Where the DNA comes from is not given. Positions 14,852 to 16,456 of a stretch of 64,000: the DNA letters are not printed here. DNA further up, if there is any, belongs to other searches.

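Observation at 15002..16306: DUF2130-like zinc-ribbon / coiled-coil / PD-(D/E)xK nuclease-fold protein next to a Pif1-like helicase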

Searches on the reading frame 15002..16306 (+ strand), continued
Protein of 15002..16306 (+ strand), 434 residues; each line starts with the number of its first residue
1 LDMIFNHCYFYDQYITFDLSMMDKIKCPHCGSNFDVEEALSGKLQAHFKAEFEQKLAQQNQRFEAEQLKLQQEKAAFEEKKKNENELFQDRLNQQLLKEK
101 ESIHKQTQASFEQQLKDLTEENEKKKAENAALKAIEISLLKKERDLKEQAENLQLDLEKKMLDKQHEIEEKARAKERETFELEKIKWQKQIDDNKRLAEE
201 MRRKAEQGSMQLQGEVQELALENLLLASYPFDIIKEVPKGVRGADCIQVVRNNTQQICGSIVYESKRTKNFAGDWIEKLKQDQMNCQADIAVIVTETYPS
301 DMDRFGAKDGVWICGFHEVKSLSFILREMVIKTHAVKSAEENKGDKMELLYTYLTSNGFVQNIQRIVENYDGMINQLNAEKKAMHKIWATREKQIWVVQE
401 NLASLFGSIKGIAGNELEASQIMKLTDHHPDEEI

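Call 24: find_related_loci(query=A3, collection=genome_contigs, flank=8000)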
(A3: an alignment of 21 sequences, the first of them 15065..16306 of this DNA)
Query A3 (413 aa) in genome_contigs; peptide patterns used: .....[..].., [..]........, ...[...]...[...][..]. (x = any residue, [..] = any of these).
600 stretches matched a pattern (row limit reached: there are more); 586 encode a relative of the query (tblastn E <= 1e-3); the best 80 are kept; 80 distinct loci.
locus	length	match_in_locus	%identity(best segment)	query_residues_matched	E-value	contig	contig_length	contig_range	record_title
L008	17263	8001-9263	69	2-411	0e+0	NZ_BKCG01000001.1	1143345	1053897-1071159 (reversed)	Patiriisocius marinus strain KCTC 32322T sequence01, whole genome shotgun sequence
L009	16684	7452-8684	68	1-412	0e+0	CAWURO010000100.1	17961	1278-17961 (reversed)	MAG: uncultured Bacteroidia bacterium isolate HER22_SIP_1000_bin_41 genome assembly, contig: HER22_SP_1000_bin_41-read_9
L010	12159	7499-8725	68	2-410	0e+0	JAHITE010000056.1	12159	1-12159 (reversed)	MAG: Candidatus Omnitrophota bacterium isolate MM_PC_MetaG.mb.2 MM_PC_MetaG.mb.2_k141_883935, whole genome shotgun seque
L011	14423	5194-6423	68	2-411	0e+0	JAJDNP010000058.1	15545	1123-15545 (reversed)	MAG: Gammaproteobacteria bacterium isolate ALSabin.113 k141_7585913, whole genome shotgun sequence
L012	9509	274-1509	65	2-413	5e-178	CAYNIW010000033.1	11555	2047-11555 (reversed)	MAG TPA_asm: uncultured Desulfuromonadaceae bacterium isolate binchicken_co44_182 genome assembly, contig: NODE_6581_len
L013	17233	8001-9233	67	1-411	4e-174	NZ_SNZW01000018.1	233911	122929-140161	Maribacter caenipelagi strain CECT 8455 Ga0244633_107, whole genome shotgun sequence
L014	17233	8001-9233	67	1-411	1e-168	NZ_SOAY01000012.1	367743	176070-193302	Maribacter spongiicola strain DSM 25233 Ga0181013_103, whole genome shotgun sequence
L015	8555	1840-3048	62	2-404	3e-164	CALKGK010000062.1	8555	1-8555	MAG: uncultured Flavobacteriales bacterium isolate S4_Bin_METABAT__170_1 genome assembly, contig: c_000000766901, whole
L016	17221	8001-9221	59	2-410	4e-153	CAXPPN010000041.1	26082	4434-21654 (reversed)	MAG: Aeromicrobium sp. isolate 02um_C4B0715_1.53 genome assembly, contig: k127_1466367, whole genome shotgun sequence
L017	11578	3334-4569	68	2-413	7e-176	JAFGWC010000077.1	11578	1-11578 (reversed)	MAG: Bacteroidales bacterium isolate ZodW_Metabat.217 k87_6318610, whole genome shotgun sequence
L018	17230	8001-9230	59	2-411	2e-147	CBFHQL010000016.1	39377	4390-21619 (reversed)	MAG: Flavobacteriaceae bacterium isolate AGTU_55_bin_52_permissive genome assembly, contig: AGTU_55_bin_52_permissive_c1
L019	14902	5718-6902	48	4-394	5e-119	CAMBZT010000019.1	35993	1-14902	MAG: Chitinophaga pinensis isolate LH-02apr19-224 genome assembly, contig: LH-02apr19-C2155, whole genome shotgun sequen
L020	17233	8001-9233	47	3-409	3e-118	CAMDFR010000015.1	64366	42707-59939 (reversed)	MAG: Chitinophaga pinensis isolate MiH-22jul19-357 genome assembly, contig: MiH-22jul19-C635, whole genome shotgun seque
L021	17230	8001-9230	46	3-412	6e-116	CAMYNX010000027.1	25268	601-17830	MAG: uncultured Gammaproteobacteria bacterium isolate FCS_M_Gamma_074 genome assembly, contig: scaffold_1853, whole geno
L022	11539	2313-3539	48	4-412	5e-113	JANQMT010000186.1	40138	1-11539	MAG: Clostridia bacterium isolate PL25b_bin.38 k99_2851504, whole genome shotgun sequence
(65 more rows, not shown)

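Call 31: predict_structure(alignment_id=A2)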
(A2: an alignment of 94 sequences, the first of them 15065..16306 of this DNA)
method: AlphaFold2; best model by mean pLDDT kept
length: 413 residues; sequences in the alignment: 94
mean_pLDDT: 83.4   pTM: 0.47
mean pLDDT of the five models: 83.4, 83.1, 81.4, 80.5, 80.0
residues with pLDDT >= 90: 202; 70-90: 144; 50-70: 40; < 50: 27
segments of 3 or more residues with pLDDT < 50: 173-190, 411-413
pLDDT, mean of each block of 10 residues (from residue 1): 54 61 77 88 92 94 94 95 94 95 94 93 92 89 85 74 63 45 41 80 97 87 93 97 94 94 93 96 96 97 98 89 74 76 76 84 89 87 82 77 58 41
secondary structure, 60 per line:
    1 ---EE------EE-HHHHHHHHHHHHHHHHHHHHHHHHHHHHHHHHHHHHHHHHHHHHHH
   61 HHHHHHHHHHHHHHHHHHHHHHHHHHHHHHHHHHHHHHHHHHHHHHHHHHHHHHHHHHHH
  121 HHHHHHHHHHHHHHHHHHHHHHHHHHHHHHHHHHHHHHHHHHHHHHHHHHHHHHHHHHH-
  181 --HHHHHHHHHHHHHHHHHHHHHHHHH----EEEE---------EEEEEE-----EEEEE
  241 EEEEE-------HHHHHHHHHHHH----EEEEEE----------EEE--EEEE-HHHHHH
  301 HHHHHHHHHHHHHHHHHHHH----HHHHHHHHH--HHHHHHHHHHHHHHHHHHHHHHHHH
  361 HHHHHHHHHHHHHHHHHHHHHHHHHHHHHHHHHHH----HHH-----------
elements in order: H15-179 H183-207 E212-215 E225-230 E236-245 H253-264 E269-274 E285-287 E290-293 H295-320 H325-333 H336-395

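Call 34: fold_search(model_id=the predicted structure, library=pdb)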
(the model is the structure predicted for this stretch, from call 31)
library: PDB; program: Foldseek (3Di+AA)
matches with E <= 10: 543; with E <= 0.001: 0
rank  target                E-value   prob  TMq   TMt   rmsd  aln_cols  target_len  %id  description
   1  9qcc_M                1.1e-02  0.98  0.16  0.16   4.2       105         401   16  Activated XauSPARDA filament assembly with bound dsDNA substrate (released 2025-12-17)
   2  9qcc_Y                1.3e-02  0.99  0.17  0.17   4.2       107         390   14  Activated XauSPARDA filament assembly with bound dsDNA substrate (released 2025-12-17)
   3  9bgk_F                1.7e-02  0.97  0.18  0.07   4.8       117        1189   18  Structure of V.cholera DdmDE (2D:1E) in complex with DNA (released 2024-10-23)
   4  8a4c_C                1.8e-02  0.98  0.14  0.28   6.6        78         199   13  Structure of human Rep15:Rab3B complex. (released 2022-08-10)
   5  8a4c_A                1.9e-02  0.97  0.14  0.27   7.1        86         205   13  Structure of human Rep15:Rab3B complex. (released 2022-08-10)
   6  9qcc_Q                2.8e-02  0.97  0.16  0.16   4.0       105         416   14  Activated XauSPARDA filament assembly with bound dsDNA substrate (released 2025-12-17)
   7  9qcc_A                3.7e-02  0.97  0.17  0.17   3.8       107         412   14  Activated XauSPARDA filament assembly with bound dsDNA substrate (released 2025-12-17)
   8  9vx6_T                3.7e-02  0.89  0.15  0.16   5.5        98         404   18  Helical structure of gRNA-tDNA SPARDA complex (released 2026-01-14)
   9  2eo0_B                3.7e-02  0.77  0.19  0.47   6.9       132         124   11  Crystal Structure of Holliday Junction Resolvase ST1444 (released 2007-10-02)
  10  9khv_A                3.9e-02  0.95  0.21  0.08   5.2       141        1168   13  Structure of DdmD dimer with ssDNA without nucleotide (released 2025-02-19)
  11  9ki0_A                4.5e-02  0.90  0.18  0.07   4.9       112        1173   16  structure of DdmD dimer with ssDNA with AGS (released 2025-02-19)
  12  9jsz_J                4.8e-02  0.72  0.16  0.17   7.2       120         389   16  active NbaSPARDA complexes (released 2025-04-02)
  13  8a4a_A                5.5e-02  0.90  0.13  0.25   7.4        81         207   15  Structure of human Rep15 in complex with bovine Rab3C. (released 2022-08-10)
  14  9iac_A                6.2e-02  0.25  0.12  0.18  16.0       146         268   12  Structure of the Argonaute-associated Cas4 family protein 1 (ACE1) from Microcystis aeruginosa (MaACE1) (released 2025-04-23)
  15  9qcc_E                8.1e-02  0.85  0.12  0.13   3.8        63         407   19  Activated XauSPARDA filament assembly with bound dsDNA substrate (released 2025-12-17)
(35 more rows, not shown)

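Call 43: find_encoding_contigs(protein=P0002, flank=7000, max_places=3)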
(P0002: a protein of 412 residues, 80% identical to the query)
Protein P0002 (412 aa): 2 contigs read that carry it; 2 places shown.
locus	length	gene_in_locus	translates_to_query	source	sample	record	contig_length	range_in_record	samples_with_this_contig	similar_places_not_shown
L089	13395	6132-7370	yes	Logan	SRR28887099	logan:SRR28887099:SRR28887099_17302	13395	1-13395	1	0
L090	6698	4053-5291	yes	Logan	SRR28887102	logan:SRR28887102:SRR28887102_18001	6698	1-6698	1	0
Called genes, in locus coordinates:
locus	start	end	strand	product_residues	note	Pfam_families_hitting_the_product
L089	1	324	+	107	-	?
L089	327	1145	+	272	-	PF13645:YkuD_2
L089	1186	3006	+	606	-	PF20142:Scaffold, PF03734:YkuD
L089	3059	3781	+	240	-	PF03848:TehB (weak), PF13489:Methyltransf_23, PF13649:Methyltransf_25, PF13847:Methyltransf_31, PF08241:Methyltransf_11, PF08242:Methyltransf_12 (weak)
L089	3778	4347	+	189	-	PF14378:PAP2_3 (weak), PF01569:PAP2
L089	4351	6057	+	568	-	PF00437:T2SSE (faint), PF05970:PIF1, PF13245:AAA_19, PF13401:AAA_22, PF13604:AAA_30, PF18335:SH3_13 (weak), PF14493:HTH_40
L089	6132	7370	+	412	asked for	PF09903:DUF2130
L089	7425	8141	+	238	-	PF02535:Zip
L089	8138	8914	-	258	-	PF02265:S1-P1_nuclease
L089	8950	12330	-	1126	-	PF02310:B12-binding, PF03308:MeaB, PF02492:cobW (weak), PF01642:MM_CoA_mutase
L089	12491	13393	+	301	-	?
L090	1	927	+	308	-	?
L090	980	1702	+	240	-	PF03848:TehB (weak), PF13489:Methyltransf_23, PF13649:Methyltransf_25, PF13847:Methyltransf_31, PF08241:Methyltransf_11, PF08242:Methyltransf_12 (weak)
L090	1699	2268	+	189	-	PF14378:PAP2_3 (weak), PF01569:PAP2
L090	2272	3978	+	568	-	PF00437:T2SSE (faint), PF05970:PIF1, PF13245:AAA_19, PF13401:AAA_22, PF13604:AAA_30, PF18335:SH3_13 (weak), PF14493:HTH_40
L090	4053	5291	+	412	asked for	PF09903:DUF2130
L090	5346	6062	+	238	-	PF02535:Zip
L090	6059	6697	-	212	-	?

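Call 44: find_encoding_contigs(protein=P0006, flank=7000, max_places=3)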
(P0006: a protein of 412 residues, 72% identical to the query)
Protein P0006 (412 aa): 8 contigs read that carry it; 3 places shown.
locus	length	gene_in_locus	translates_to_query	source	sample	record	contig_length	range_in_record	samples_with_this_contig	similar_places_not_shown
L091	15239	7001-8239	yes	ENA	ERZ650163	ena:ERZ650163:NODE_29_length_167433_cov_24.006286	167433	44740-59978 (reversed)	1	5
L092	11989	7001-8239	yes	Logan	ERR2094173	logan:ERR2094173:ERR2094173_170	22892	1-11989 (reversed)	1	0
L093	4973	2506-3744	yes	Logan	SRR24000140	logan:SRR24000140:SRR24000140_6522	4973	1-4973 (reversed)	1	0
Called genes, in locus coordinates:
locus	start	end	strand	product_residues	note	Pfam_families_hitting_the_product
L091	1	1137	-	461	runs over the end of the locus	PF00282:Pyridoxal_deC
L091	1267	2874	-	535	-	PF10079:Rossmann-like_BshC, PF24850:CC_BshC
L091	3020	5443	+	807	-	PF00246:Peptidase_M14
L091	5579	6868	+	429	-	PF13620:CarboxypepD_reg, PF13715:CarbopepD_reg_2, PF23591:CILP (faint)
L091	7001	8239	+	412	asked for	PF09903:DUF2130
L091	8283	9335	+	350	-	PF02016:Peptidase_S66, PF17676:Peptidase_S66C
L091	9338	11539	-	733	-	PF00270:DEAD, PF04851:ResIII (weak), PF00271:Helicase_C, PF16124:RecQ_Zn_bind, PF09382:RQC, PF00570:HRDC, PF21220:RecQ-1-like_HTH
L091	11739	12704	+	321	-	PF01380:SIS, PF00571:CBS (weak)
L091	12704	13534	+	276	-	PF00902:TatC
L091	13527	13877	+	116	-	PF02627:CMD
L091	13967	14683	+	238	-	PF00005:ABC_tran, PF13304:AAA_21 (faint)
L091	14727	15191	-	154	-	-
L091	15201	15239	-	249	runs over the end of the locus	PF01066:CDP-OH_P_transf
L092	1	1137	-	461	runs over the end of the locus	PF00282:Pyridoxal_deC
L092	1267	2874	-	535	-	PF10079:Rossmann-like_BshC, PF24850:CC_BshC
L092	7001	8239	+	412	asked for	PF09903:DUF2130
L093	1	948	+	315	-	?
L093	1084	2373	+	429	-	PF13620:CarboxypepD_reg, PF13715:CarbopepD_reg_2, PF23591:CILP (faint)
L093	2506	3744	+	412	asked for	PF09903:DUF2130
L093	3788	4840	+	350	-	PF02016:Peptidase_S66, PF17676:Peptidase_S66C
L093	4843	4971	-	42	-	?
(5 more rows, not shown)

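Call 50: search_solved_structures(query=A2, max_evalue=10)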
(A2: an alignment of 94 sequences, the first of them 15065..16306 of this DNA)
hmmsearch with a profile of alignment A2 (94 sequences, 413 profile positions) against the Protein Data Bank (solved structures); distinct sequences matched with E-value up to 10: 48.
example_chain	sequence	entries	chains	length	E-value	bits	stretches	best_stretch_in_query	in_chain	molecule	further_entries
1mey_C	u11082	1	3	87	0.0039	19.3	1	4-29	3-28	CONSENSUS ZINC FINGER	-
6r17_A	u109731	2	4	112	0.011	17.8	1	40-134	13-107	Synaptonemal complex central element protein 2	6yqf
2i13_A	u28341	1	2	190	0.016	17.3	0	7-29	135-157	Aart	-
3tnu_B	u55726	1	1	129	0.032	16.2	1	23-139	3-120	Keratin, type II cytoskeletal 5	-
9dei_F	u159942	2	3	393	0.1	14.6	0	4-35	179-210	RNA-editing complex protein MP42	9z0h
2lem_A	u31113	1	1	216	0.23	13.4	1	26-140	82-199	Apolipoprotein A-I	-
2gl2_A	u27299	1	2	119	0.33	12.9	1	28-117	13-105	adhesion A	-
3etw_A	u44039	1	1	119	0.35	12.8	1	28-117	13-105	Adhesin A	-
9s4q_25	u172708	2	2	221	0.48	12.4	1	45-163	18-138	Kinetochore protein SPC25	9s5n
3etz_A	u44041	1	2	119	0.53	12.2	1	28-117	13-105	Adhesin A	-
9hx4_F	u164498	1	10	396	0.6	12.1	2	17-195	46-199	Apolipoprotein A-IV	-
3vem_A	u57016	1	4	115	0.64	12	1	110-180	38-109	Helicase protein MOM1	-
3etx_A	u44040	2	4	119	0.69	11.9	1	29-117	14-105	Adhesin A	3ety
5djn_A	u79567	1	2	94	0.72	11.8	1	135-201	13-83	Kinesin-like protein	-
9rgz_A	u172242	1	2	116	0.77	11.7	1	42-130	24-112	sc-apCC3-CW-2NTT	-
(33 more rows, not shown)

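Call 61: search_protein_families(library=pfam, proteins=[P0125, P0126, P0163, P0225, P0249, P0258, P0247, P0250, P0263, P0174], max_evalue=0.001)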
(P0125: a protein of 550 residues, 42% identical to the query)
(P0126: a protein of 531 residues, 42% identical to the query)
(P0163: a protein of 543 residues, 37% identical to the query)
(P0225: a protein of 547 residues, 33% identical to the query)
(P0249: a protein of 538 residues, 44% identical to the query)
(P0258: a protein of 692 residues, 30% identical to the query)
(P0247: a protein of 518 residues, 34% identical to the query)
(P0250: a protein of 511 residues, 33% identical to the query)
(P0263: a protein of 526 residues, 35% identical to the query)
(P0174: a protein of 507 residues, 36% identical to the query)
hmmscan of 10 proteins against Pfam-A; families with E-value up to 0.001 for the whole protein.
P0125 (550 aa): 1 family
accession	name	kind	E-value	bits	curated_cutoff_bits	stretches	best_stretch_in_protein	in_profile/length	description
PF09903.14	DUF2130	-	4.2e-72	242.9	26.7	1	300-545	2-253/255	Uncharacterized protein conserved in bacteria (DUF2130)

P0126 (531 aa): 1 family
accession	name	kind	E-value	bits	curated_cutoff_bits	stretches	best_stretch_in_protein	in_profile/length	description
PF09903.14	DUF2130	-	1.5e-71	241.2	26.7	1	283-528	2-253/255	Uncharacterized protein conserved in bacteria (DUF2130)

P0163 (543 aa): 1 family
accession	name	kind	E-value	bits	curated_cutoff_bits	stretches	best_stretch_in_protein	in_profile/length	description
PF09903.14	DUF2130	-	1.3e-74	251.1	26.7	1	294-537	3-252/255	Uncharacterized protein conserved in bacteria (DUF2130)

P0225 (547 aa): 1 family
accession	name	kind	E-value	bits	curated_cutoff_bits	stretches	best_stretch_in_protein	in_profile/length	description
PF09903.14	DUF2130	-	2.5e-67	227.3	26.7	1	283-527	3-253/255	Uncharacterized protein conserved in bacteria (DUF2130)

P0249 (538 aa): 1 family
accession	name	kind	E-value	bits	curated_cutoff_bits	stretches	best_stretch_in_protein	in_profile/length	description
PF09903.14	DUF2130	-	7e-68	229.1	26.7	1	288-532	3-253/255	Uncharacterized protein conserved in bacteria (DUF2130)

P0258 (692 aa): 1 family
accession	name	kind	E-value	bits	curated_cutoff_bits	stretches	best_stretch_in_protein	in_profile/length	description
PF09903.14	DUF2130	-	5.6e-66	222.9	26.7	1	431-672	6-253/255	Uncharacterized protein conserved in bacteria (DUF2130)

P0247 (518 aa): 1 family
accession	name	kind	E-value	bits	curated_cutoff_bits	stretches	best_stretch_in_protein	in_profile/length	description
PF09903.14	DUF2130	-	1.9e-56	191.7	26.7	1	258-498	3-248/255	Uncharacterized protein conserved in bacteria (DUF2130)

P0250 (511 aa): 1 family
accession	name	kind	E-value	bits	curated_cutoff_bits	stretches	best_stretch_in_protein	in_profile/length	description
PF09903.14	DUF2130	-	4.6e-69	233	26.7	1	259-504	2-253/255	Uncharacterized protein conserved in bacteria (DUF2130)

P0263 (526 aa): 1 family
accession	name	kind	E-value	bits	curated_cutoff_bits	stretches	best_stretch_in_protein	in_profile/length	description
PF09903.14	DUF2130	-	6.4e-69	232.5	26.7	1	242-485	3-252/255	Uncharacterized protein conserved in bacteria (DUF2130)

P0174 (507 aa): 1 family
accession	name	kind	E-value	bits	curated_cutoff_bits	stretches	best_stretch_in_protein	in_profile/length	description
PF09903.14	DUF2130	-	2.5e-62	210.9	26.7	1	258-500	5-252/255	Uncharacterized protein conserved in bacteria (DUF2130)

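Call 66: search_protein_families(library=pfam, alignment_id=A6, max_evalue=0.00001)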
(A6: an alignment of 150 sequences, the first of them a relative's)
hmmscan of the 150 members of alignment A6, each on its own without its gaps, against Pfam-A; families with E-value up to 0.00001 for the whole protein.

A. member 1, L008:5978-7873:+ (631 aa): 4 families
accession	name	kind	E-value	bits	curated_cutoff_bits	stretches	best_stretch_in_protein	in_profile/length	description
PF07676.18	PD40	-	6.3e-19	67.9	20.9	1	281-309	12-38/38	WD40-like Beta Propeller Repeat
PF00691.25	OmpA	-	5.7e-18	65.5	27.2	1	524-611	1-90/98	OmpA family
PF11974.14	bMG3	-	1.5e-09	38.2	34.9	1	427-500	15-91/103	Bacterial alpha-2-macroglobulin MG3 domain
PF13432.12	TPR_16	-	1.6e-06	28.9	32.7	0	26-89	2-65/65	Tetratricopeptide repeat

B. families by the number of members that match (of 150 scanned): 209 families (the first 25 are shown)
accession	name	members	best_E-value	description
PF00270.35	DEAD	5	8.3e-51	DEAD/DEAH box helicase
PF00271.37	Helicase_C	5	4.4e-34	Helicase conserved C-terminal domain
PF01648.25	ACPS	5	5.4e-12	4'-phosphopantetheinyl transferase superfamily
PF04851.21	ResIII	5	2e-10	Type III restriction enzyme, res subunit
PF02518.31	HATPase_c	4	1.3e-52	Histidine kinase-, DNA gyrase B-, and HSP90-like ATPase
PF01619.24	Pro_dh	3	3.3e-71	Proline dehydrogenase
PF18962.6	Por_Secre_tail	3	3.8e-11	Secretion system C-terminal sorting domain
PF16363.11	GDP_Man_Dehyd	2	3.1e-51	GDP-mannose 4,6 dehydratase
PF00155.27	Aminotran_1_2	2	7.8e-51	Aminotransferase class I and II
PF01370.27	Epimerase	2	3.7e-49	NAD dependent epimerase/dehydratase family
PF01914.23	MarC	2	5.5e-35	MarC family integral membrane protein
PF03880.21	DbpA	2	4.5e-21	DbpA RNA binding domain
PF07676.18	PD40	2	6.3e-19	WD40-like Beta Propeller Repeat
PF01073.25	3Beta_HSD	2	6.8e-17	3-beta hydroxysteroid dehydrogenase/isomerase family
PF04397.21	LytTR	2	7.8e-17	LytTr DNA-binding domain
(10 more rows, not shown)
